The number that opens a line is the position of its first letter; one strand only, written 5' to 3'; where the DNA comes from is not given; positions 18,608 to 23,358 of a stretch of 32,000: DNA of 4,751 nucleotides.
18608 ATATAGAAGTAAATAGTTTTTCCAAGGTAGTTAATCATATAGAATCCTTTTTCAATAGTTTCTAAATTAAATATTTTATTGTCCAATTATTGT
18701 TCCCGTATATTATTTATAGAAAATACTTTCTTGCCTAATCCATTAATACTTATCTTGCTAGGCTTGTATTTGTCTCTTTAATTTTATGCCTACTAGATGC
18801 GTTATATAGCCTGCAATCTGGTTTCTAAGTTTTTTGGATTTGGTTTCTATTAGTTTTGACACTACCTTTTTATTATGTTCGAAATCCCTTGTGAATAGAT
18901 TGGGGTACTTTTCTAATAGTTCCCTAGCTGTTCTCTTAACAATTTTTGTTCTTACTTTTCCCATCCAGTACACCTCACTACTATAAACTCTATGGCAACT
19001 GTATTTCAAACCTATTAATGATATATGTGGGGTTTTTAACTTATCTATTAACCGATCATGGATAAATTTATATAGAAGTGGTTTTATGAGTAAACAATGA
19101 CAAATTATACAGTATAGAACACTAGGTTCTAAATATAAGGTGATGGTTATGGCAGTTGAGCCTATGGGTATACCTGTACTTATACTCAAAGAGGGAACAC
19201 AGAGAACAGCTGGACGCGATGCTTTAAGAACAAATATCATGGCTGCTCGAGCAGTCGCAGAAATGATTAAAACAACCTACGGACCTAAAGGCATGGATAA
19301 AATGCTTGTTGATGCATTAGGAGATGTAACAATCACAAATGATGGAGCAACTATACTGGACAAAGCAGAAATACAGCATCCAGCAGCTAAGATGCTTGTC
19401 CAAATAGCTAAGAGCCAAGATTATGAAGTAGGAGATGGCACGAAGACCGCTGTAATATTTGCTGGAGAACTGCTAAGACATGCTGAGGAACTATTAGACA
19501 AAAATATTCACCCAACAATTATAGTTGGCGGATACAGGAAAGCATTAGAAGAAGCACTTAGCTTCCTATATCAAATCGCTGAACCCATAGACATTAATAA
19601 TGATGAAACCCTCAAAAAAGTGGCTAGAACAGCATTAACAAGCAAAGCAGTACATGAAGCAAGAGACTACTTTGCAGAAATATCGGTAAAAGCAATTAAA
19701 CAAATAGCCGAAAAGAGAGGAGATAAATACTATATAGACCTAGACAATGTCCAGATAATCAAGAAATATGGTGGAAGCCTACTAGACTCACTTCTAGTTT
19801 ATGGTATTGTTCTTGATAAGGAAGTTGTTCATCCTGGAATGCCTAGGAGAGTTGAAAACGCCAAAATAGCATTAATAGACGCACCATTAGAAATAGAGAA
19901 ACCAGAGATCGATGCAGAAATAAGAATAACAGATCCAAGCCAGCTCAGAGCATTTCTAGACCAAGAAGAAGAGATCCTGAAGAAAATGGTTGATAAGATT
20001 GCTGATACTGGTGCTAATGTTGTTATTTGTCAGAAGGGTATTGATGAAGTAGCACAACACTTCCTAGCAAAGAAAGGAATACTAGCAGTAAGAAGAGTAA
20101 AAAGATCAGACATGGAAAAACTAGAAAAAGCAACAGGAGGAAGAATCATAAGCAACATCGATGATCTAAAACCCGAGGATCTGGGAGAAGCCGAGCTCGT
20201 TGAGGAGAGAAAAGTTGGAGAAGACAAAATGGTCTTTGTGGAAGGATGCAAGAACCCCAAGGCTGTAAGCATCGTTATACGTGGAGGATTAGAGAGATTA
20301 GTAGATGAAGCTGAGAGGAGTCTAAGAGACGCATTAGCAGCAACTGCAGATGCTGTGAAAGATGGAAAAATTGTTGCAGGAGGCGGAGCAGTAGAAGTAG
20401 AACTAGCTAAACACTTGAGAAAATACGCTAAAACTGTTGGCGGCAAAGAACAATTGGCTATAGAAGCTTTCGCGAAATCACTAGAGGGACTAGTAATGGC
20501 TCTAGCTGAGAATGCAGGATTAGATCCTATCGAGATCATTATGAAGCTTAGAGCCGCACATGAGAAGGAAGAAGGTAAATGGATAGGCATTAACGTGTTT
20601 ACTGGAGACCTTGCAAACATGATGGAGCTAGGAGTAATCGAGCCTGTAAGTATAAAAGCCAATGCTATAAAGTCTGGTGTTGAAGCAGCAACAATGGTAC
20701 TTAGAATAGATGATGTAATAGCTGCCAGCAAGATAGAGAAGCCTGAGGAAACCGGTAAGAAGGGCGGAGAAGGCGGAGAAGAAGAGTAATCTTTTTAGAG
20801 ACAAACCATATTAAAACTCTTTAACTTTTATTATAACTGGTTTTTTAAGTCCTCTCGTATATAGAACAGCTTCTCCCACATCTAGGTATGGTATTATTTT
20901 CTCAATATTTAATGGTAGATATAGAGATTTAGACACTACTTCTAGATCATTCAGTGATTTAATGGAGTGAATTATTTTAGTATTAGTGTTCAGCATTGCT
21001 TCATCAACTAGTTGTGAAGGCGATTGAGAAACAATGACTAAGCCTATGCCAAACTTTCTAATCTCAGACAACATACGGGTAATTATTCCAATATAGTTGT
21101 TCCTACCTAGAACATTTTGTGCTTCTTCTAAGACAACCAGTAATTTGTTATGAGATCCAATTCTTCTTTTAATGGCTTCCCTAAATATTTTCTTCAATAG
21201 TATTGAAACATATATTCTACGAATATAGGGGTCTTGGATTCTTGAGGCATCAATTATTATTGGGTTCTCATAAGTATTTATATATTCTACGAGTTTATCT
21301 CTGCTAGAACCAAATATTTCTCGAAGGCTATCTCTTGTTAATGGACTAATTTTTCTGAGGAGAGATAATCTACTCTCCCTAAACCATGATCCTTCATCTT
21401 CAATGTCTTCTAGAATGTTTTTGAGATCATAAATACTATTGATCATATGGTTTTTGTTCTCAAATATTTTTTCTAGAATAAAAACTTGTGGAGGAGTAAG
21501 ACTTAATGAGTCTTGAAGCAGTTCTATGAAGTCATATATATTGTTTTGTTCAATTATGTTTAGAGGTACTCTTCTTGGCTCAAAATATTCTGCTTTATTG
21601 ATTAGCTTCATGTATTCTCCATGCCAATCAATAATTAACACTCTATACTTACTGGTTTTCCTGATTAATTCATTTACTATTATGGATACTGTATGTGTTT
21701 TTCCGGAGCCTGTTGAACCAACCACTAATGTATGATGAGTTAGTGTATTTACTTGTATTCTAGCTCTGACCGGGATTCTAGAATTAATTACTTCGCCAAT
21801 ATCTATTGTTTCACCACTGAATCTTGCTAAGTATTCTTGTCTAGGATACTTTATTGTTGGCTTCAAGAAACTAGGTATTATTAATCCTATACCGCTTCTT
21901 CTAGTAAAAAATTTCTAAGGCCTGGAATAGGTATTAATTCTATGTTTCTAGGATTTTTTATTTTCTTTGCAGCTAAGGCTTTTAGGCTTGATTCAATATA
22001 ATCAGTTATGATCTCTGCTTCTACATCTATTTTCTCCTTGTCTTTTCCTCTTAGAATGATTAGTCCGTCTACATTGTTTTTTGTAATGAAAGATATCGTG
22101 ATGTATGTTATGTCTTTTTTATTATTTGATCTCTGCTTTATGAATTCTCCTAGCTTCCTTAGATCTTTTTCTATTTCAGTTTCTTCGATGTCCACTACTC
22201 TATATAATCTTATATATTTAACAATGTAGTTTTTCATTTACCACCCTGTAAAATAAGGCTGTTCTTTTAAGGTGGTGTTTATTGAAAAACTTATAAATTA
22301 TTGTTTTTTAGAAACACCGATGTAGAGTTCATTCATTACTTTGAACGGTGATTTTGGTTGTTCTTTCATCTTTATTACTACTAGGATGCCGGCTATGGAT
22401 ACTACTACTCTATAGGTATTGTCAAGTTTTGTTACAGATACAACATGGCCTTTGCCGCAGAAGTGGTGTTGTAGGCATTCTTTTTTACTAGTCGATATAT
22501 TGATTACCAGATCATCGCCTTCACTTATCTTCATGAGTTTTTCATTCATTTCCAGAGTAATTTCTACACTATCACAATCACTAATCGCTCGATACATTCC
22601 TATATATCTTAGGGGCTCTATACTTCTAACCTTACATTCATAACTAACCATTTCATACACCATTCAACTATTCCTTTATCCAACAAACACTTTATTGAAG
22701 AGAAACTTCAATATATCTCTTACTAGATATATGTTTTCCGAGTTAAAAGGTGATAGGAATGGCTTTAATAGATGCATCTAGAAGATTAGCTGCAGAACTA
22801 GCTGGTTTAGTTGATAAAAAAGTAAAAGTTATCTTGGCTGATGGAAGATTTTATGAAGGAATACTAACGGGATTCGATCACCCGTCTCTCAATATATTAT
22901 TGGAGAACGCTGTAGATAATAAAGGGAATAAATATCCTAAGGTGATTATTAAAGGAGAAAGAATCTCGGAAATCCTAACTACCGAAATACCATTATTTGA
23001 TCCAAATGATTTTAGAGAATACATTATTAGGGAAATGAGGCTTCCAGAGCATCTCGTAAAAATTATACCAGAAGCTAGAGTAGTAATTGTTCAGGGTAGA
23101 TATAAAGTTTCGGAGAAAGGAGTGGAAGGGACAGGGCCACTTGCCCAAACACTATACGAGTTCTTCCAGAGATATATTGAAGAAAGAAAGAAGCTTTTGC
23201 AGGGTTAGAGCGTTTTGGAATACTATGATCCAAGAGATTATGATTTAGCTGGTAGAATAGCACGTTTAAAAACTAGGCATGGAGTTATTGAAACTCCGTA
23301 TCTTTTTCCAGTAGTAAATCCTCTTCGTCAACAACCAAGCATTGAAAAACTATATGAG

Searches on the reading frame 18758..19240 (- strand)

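Call 21: search_protein_families(library=pfam, proteins=[window:18758-19240:-], max_evalue=0.001)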
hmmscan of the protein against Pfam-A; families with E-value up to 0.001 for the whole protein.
window:18758-19240:- (160 aa): 1 family
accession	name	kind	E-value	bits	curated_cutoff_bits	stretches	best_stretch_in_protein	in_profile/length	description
PF00833.23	Ribosomal_S17e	-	1.8e-19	70.3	22.8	1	93-150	1-58/122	Ribosomal S17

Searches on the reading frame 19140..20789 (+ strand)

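Call 21: search_protein_families(library=pfam, proteins=[window:19140-20789:+], max_evalue=0.001)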
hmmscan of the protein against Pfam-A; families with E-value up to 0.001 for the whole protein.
window:19140-20789:+ (549 aa): 1 family
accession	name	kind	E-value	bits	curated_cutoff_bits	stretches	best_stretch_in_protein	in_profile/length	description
PF00118.29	Cpn60_TCP1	-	2e-191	637.4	34.3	1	39-530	1-489/490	TCP-1/cpn60 chaperonin family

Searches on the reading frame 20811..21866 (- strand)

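Call 21: search_protein_families(library=pfam, proteins=[window:20811-21866:-], max_evalue=0.001)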
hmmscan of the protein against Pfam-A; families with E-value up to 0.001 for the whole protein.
window:20811-21866:- (351 aa): 8 families
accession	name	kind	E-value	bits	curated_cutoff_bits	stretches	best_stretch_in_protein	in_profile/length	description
PF01935.23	DUF87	-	9.3e-29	101.5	23.2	1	21-227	1-220/220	Helicase HerA, central domain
PF10412.15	TrwB_AAD_bind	-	1.6e-09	37.6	20.5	1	38-87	10-57/387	Type IV secretion-system coupling protein DNA-binding domain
PF02534.20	T4SS-DNA_transf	-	6.4e-06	25.7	20.1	0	43-91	44-88/468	Type IV secretory system Conjugative DNA transfer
PF05872.18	HerA_C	-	1.2e-05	24.6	22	0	35-84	13-60/502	Helicase HerA-like C-terminal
PF01580.24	FtsK_SpoIIIE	-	2.2e-05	24.5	24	1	20-72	19-68/221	FtsK/SpoIIIE family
PF13401.12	AAA_22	-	9.8e-05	23.1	27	0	45-80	7-33/130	AAA domain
PF12846.13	AAA_10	-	0.00015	21.4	27.5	0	43-130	21-97/362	AAA-like domain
PF00270.35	DEAD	-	0.00085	19.5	26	0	43-79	14-51/167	DEAD/DEAH box helicase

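Call 89: search_protein_families(library=padloc, proteins=[window:20811-21866:-], max_evalue=0.001)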
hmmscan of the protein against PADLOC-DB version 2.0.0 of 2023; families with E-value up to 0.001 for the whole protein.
window:20811-21866:- (351 aa): 17 families
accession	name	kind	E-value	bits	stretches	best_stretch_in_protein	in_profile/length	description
PDLC04105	HerA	-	3.2e-28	96.6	2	19-92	142-215/576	-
PDLC04140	mad8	-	5.6e-23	79.9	1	43-348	27-299/314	mads_8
PDLC01055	HerA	-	4.3e-22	76.6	2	17-89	134-203/532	Type III coevolved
PDLC04103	HerA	-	1.6e-19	67.7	2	42-115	171-240/579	-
PDLC04102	HerA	-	1.6e-18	64.4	2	178-350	445-621/654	-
PDLC04100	HerA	-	6.8e-16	56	2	19-91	140-210/580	-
PDLC02185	HerA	-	4.1e-15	53.5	2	19-92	140-212/585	-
PDLC04106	HerA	-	8.8e-15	52.2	2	35-102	166-240/667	-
PDLC04098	HerA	-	2.1e-14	51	1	215-350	498-648/686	-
PDLC04097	HerA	-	4.2e-13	46.8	2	264-350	507-594/618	-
PDLC02188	HerA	-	1.9e-12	44.8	2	42-99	143-206/578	-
PDLC02684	DndH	-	4.3e-12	42.4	2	137-310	1500-1668/1715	DndH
PDLC04101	HerA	-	3.3e-09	34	1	35-94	159-216/400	-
PDLC04104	HerA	-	9.6e-09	32.4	1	262-348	249-336/379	-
PDLC04107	HerA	-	5.3e-08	30.3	1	43-92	169-217/306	-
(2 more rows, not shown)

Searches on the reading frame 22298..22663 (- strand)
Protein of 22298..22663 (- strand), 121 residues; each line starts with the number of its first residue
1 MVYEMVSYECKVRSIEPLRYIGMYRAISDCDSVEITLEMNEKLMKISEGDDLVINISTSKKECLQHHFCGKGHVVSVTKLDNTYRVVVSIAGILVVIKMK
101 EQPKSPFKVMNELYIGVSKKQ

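Call 21: search_protein_families(library=pfam, proteins=[window:22298-22663:-], max_evalue=0.001)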
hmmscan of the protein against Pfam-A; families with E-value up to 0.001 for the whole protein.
window:22298-22663:- (121 aa): 1 family
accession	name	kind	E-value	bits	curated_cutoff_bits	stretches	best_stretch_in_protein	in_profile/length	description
PF16992.11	RNA_pol_RpbG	-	5.2e-18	65.7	27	1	5-119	1-118/119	DNA-directed RNA polymerase, subunit G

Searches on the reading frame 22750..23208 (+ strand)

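Call 21: search_protein_families(library=pfam, proteins=[window:22750-23208:+], max_evalue=0.001)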
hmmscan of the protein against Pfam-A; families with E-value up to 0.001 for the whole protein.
window:22750-23208:+ (152 aa): 4 families
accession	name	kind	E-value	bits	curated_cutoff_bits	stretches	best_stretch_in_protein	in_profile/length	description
PF14894.11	Lsm_C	-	4.3e-28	97.3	27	1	85-147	1-63/63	Lsm C-terminal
PF01423.28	LSM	-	6.7e-09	35.8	23.4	1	17-72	3-61/66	LSM domain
PF06372.18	Gemin6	-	0.00067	20.1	23.9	0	17-57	12-52/88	Gemin6 Sm-like domain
PF14438.12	SM-ATX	-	0.00072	20.1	29.8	1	12-74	3-66/81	Ataxin 2 SM domain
